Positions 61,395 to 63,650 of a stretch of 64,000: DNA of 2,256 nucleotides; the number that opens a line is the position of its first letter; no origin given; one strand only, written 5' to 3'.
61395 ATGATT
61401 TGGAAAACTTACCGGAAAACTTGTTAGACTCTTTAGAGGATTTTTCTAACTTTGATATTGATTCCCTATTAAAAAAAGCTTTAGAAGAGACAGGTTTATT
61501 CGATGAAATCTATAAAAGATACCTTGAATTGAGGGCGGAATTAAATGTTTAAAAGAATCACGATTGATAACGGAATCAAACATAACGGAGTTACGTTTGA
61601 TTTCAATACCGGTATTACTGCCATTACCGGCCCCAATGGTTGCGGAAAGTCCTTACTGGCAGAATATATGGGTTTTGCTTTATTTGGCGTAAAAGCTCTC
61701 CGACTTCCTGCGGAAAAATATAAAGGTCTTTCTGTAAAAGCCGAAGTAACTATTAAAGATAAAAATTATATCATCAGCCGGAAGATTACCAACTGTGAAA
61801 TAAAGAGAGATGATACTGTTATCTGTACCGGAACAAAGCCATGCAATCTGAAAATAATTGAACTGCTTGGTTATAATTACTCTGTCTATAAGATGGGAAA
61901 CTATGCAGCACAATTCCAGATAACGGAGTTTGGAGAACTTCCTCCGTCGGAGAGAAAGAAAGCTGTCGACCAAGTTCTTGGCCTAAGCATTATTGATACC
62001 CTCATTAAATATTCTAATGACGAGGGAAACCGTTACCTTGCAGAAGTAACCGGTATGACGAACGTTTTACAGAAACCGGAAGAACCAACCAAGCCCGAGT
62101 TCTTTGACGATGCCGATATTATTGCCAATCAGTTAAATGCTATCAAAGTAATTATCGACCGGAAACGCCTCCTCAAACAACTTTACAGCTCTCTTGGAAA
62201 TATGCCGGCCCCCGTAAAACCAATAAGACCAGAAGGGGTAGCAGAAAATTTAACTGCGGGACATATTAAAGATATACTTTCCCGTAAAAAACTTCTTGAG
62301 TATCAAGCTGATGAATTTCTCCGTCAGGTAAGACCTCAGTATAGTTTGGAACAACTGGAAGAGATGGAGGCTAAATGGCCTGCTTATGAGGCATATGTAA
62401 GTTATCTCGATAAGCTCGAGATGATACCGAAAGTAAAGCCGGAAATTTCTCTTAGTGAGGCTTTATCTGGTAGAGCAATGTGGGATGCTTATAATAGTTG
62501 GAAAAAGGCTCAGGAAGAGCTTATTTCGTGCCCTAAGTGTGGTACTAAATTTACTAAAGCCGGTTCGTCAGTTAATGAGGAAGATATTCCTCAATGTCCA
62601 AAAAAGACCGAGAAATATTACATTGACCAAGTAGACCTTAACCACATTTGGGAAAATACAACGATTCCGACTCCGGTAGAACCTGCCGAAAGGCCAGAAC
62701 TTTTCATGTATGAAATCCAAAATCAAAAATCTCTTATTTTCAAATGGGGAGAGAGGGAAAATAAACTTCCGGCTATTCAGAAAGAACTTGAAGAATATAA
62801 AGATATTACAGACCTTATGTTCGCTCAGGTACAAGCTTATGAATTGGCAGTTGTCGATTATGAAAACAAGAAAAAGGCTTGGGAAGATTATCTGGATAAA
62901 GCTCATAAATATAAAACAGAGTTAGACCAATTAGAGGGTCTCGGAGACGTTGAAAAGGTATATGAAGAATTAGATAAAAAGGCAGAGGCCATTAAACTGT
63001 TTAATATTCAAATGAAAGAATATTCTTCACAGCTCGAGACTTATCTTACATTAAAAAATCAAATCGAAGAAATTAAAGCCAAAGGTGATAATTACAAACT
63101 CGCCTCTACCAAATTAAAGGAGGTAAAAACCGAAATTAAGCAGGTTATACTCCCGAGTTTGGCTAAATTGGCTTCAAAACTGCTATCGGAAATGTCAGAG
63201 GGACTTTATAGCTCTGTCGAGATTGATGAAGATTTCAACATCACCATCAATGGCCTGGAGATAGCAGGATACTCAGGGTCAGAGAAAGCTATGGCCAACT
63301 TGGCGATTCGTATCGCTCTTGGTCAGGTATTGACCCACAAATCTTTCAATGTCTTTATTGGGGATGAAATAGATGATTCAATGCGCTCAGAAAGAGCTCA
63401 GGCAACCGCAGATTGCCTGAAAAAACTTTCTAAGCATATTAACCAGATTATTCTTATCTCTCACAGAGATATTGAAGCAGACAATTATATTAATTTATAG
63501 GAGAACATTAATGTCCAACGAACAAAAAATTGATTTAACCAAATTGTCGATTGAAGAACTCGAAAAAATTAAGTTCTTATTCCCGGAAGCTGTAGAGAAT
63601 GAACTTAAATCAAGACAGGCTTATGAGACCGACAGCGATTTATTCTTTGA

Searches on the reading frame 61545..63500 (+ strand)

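Call 46: search_protein_families(library=phrogs, max_evalue=0.00001, proteins=[window:61545-63500:+])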
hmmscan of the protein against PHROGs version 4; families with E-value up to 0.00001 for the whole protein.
window:61545-63500:+ (651 aa): 3 families
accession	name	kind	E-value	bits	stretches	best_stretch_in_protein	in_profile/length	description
phrog_77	-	DNA, RNA and nucleotide metabolism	1.6e-52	180.2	1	1-645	297-934/967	SbcC-like subunit of palindrome specific endonuclease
phrog_28217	-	DNA, RNA and nucleotide metabolism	3.9e-12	46.5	1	442-645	589-798/806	DNA repair exonuclease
phrog_1499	-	unknown function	1.3e-10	42.1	1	2-162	5-152/427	-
